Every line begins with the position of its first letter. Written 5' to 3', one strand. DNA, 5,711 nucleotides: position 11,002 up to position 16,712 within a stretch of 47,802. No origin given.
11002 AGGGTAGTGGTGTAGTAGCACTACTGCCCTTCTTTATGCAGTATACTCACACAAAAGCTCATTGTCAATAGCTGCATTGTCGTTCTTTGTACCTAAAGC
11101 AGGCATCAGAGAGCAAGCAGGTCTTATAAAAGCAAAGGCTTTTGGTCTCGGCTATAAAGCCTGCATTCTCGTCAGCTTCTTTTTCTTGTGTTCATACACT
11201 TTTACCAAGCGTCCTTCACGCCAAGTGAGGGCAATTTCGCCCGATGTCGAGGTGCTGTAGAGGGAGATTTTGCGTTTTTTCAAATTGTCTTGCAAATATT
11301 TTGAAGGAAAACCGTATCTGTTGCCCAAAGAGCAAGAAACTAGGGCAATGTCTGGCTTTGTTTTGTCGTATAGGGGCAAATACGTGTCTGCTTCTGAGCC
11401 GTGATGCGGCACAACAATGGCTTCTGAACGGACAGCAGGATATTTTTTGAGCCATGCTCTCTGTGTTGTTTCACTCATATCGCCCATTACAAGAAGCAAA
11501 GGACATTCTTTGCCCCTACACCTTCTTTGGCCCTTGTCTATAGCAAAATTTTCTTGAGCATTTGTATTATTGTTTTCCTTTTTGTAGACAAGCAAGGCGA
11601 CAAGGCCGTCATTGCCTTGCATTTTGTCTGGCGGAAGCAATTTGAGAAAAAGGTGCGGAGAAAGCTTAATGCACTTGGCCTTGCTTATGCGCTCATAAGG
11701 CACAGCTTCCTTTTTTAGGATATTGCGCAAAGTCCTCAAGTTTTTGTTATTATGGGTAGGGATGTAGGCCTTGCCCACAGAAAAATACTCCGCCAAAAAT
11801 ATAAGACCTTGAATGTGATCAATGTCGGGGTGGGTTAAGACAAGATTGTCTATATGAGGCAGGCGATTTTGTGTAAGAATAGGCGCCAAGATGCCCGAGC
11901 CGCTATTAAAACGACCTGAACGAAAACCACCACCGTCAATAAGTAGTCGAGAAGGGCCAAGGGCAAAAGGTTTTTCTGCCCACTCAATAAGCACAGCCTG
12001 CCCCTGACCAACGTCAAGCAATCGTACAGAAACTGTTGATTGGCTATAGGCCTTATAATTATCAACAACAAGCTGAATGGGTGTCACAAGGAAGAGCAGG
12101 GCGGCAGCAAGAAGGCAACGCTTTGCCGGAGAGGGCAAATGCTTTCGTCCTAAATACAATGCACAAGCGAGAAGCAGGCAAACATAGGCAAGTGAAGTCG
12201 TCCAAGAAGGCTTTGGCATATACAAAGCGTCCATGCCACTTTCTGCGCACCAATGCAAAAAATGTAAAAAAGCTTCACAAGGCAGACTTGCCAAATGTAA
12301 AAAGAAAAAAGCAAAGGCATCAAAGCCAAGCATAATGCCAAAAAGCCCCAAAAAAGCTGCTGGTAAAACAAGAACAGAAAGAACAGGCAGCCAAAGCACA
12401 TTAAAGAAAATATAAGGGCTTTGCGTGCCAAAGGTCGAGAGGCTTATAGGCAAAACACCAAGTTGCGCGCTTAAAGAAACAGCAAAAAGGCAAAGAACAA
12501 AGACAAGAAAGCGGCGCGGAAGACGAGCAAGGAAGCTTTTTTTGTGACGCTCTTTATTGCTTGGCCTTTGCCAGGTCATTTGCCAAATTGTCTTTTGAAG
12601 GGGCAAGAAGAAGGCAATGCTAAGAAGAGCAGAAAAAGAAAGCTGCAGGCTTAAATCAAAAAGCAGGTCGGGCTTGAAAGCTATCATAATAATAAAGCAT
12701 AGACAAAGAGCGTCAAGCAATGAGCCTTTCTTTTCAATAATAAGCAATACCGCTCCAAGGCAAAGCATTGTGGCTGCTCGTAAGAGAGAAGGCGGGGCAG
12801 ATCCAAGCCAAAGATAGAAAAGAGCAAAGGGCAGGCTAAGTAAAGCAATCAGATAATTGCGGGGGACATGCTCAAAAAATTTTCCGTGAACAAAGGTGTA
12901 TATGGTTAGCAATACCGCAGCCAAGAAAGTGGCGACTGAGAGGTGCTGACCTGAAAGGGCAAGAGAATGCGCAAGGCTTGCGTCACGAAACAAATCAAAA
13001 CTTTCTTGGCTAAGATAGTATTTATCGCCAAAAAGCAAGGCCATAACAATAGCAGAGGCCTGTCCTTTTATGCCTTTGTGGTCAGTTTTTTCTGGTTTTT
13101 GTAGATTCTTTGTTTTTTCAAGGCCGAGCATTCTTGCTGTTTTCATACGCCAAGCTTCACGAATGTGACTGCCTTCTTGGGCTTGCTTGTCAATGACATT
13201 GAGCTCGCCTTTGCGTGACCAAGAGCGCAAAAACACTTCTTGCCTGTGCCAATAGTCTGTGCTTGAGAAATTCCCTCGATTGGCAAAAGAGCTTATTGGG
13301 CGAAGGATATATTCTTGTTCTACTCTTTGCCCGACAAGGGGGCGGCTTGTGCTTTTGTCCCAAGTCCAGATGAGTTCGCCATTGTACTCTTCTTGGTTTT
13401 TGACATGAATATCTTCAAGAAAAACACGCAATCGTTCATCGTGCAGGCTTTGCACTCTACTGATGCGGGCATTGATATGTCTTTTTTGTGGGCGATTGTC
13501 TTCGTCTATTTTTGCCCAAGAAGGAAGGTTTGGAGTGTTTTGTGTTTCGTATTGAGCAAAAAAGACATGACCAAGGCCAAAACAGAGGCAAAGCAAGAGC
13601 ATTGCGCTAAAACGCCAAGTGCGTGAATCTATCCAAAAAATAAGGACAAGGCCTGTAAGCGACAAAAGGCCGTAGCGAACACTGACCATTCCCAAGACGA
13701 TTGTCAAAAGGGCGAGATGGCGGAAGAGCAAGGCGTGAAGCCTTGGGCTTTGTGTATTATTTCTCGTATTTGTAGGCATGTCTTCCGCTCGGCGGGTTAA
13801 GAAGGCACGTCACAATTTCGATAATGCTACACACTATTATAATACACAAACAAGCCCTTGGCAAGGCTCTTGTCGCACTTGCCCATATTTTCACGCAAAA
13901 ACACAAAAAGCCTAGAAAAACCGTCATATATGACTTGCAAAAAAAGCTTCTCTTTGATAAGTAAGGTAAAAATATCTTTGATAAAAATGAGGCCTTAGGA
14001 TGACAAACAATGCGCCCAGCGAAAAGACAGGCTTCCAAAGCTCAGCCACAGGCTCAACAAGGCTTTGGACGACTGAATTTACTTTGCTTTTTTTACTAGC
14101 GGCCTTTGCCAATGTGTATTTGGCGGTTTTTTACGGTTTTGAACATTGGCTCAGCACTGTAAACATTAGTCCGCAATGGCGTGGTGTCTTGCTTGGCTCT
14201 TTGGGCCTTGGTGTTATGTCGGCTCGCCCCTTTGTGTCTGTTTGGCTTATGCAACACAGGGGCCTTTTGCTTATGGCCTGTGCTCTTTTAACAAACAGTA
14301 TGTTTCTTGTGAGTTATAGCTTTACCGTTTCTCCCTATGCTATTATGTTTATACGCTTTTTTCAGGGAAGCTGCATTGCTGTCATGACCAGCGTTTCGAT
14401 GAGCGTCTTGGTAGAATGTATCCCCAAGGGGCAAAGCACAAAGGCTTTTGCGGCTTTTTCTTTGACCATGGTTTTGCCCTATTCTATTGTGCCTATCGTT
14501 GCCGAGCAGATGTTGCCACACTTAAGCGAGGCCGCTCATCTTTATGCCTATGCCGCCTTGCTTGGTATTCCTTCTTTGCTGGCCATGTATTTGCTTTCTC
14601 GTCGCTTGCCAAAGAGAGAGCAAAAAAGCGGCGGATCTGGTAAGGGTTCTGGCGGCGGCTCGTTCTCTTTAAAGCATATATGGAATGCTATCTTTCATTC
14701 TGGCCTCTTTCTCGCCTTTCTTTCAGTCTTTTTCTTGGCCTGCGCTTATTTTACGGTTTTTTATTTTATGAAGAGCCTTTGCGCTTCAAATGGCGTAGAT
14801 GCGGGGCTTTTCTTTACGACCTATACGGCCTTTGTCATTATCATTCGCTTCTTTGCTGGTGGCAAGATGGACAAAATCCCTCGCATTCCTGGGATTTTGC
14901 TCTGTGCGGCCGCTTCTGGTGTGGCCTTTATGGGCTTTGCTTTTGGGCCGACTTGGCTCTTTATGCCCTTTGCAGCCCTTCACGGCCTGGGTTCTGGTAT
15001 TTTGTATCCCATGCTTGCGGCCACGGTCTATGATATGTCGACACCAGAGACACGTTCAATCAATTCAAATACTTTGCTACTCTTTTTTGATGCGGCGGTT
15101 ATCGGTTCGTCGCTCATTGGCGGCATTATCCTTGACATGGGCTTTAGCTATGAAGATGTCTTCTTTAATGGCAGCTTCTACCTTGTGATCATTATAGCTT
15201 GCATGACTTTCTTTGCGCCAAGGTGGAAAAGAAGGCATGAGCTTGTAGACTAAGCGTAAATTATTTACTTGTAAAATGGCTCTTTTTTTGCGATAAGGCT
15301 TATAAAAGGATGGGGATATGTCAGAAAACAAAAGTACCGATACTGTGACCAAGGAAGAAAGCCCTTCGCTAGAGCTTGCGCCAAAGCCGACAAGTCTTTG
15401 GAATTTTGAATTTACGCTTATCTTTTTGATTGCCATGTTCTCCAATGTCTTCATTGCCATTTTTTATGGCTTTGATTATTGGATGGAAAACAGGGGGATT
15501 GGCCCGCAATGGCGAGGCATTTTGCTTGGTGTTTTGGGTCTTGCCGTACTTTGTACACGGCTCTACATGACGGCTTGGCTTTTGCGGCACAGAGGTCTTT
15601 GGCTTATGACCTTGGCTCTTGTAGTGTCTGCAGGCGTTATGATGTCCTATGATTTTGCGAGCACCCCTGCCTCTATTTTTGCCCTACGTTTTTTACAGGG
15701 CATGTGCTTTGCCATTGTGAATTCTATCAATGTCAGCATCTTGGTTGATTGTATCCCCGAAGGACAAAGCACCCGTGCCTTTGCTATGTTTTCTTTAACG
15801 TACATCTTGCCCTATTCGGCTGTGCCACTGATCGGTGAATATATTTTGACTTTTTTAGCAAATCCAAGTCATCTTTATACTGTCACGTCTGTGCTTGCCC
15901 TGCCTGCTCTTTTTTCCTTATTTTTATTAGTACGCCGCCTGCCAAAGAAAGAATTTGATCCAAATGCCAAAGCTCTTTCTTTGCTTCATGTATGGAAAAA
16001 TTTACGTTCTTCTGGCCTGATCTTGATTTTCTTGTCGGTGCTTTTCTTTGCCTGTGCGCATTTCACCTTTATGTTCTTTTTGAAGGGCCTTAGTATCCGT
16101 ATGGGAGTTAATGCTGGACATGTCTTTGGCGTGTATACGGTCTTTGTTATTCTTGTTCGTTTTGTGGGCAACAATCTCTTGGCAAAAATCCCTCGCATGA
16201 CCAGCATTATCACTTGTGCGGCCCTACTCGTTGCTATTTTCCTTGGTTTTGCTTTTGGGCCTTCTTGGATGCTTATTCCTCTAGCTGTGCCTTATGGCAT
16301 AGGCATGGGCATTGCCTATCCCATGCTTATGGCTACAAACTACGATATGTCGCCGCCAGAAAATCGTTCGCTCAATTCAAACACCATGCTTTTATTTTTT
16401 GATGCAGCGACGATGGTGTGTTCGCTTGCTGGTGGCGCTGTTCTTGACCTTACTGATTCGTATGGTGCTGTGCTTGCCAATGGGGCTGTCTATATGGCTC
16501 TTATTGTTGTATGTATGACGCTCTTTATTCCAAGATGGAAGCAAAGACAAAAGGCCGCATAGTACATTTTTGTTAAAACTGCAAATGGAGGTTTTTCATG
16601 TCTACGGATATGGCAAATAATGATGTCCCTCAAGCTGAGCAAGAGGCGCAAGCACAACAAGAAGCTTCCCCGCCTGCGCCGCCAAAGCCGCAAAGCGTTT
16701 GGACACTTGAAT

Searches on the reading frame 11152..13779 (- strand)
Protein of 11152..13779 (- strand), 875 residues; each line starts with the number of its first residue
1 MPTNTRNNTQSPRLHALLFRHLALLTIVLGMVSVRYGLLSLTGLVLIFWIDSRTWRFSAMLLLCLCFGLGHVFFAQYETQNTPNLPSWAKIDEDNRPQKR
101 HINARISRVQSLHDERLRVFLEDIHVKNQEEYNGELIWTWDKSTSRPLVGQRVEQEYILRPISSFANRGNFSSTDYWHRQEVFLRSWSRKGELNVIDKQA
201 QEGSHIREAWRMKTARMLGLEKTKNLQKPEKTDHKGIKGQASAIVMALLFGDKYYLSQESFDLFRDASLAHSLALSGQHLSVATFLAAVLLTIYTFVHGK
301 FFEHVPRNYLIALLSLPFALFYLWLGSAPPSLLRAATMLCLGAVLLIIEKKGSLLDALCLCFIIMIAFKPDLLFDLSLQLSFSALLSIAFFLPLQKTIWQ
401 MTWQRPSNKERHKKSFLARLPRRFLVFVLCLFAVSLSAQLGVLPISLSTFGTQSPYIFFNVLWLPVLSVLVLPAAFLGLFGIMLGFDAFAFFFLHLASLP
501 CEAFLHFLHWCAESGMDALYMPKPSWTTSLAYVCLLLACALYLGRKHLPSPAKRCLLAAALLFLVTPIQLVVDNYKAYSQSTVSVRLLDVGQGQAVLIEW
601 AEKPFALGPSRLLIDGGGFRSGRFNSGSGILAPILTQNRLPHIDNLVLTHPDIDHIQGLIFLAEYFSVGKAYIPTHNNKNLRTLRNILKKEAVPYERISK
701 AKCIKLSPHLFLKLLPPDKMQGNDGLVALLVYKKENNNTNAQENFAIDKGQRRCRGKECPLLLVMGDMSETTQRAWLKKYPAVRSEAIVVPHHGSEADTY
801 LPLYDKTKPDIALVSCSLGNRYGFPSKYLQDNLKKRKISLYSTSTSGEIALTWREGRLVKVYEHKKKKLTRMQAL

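Call 21: search_protein_families(library=ncbifam, proteins=[window:11152-13779:-], max_evalue=0.00001)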
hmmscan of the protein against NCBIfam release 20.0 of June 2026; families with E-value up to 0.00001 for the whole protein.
window:11152-13779:- (875 aa): 5 families
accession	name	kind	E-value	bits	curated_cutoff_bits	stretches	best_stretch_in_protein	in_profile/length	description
TIGR00361.1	ComEC_Rec2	equivalog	1.1e-57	195.7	190.05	2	125-685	36-534/663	DNA internalization-related competence protein ComEC/Rec2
NF008580.0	PRK11539.1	equivalog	1.8e-34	119.2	969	2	41-680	34-591/758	ComEC family protein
TIGR00360.1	ComEC_N-term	subfamily_domain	4.6e-17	62.8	36.5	1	269-473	1-170/171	ComEC/Rec2-related protein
NF045979.1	ComEC_MAG0480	equivalog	1.6e-06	27.1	150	1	247-396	201-340/461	MAG0480 family ComEC-like protein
NF041809.1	Avs1a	equivalog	8.9e-06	24.7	420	0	592-662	6-66/387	AVAST type 1 anti-phage system MBL fold metallo-hydrolase Avs1a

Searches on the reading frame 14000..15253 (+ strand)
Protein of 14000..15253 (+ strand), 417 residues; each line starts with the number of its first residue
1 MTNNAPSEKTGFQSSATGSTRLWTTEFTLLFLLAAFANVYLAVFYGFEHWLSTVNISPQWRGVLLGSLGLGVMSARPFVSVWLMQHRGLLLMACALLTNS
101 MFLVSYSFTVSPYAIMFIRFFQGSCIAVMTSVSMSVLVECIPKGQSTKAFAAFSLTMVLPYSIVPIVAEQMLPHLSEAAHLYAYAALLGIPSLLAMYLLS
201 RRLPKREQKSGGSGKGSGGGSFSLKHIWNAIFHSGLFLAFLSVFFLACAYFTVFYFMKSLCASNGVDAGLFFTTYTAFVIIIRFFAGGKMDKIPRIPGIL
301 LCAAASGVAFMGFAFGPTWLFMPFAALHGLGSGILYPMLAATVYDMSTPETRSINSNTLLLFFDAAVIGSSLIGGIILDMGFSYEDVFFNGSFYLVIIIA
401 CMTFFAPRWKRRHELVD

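Call 3: search_protein_families(library=pfam, proteins=[window:14000-15253:+])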
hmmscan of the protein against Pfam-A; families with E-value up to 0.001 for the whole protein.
window:14000-15253:+ (417 aa): 1 family
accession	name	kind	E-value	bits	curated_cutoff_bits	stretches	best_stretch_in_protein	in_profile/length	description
PF07690.21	MFS_1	-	2.6e-24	86.2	33.4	2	29-258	3-226/347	Major Facilitator Superfamily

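Call 4: search_protein_families(library=ncbifam, proteins=[window:14000-15253:+])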
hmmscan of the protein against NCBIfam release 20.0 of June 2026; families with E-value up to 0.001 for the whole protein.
window:14000-15253:+ (417 aa): 0 families

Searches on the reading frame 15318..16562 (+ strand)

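Call 3: search_protein_families(library=pfam, proteins=[window:15318-16562:+])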
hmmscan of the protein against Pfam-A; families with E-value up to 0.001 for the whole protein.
window:15318-16562:+ (414 aa): 1 family
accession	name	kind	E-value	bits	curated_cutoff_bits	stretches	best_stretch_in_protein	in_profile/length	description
PF07690.21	MFS_1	-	9.7e-31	107.4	33.4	2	34-313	3-287/347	Major Facilitator Superfamily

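Call 4: search_protein_families(library=ncbifam, proteins=[window:15318-16562:+])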
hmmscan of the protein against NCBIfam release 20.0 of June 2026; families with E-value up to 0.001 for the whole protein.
window:15318-16562:+ (414 aa): 3 families
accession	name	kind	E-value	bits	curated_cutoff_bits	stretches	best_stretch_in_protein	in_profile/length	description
TIGR00880.1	2_A_01_02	superfamily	6.4e-05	23.1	131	1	95-204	31-137/141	multidrug resistance protein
TIGR00881.1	2A0104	subfamily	0.00034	19.7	407.75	1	93-211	59-177/379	phosphoglycerate transporter protein PgtP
TIGR00710.1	efflux_Bcr_CflA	subfamily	0.00065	19.2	200.9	1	100-340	79-320/385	Bcr/CflA family efflux MFS transporter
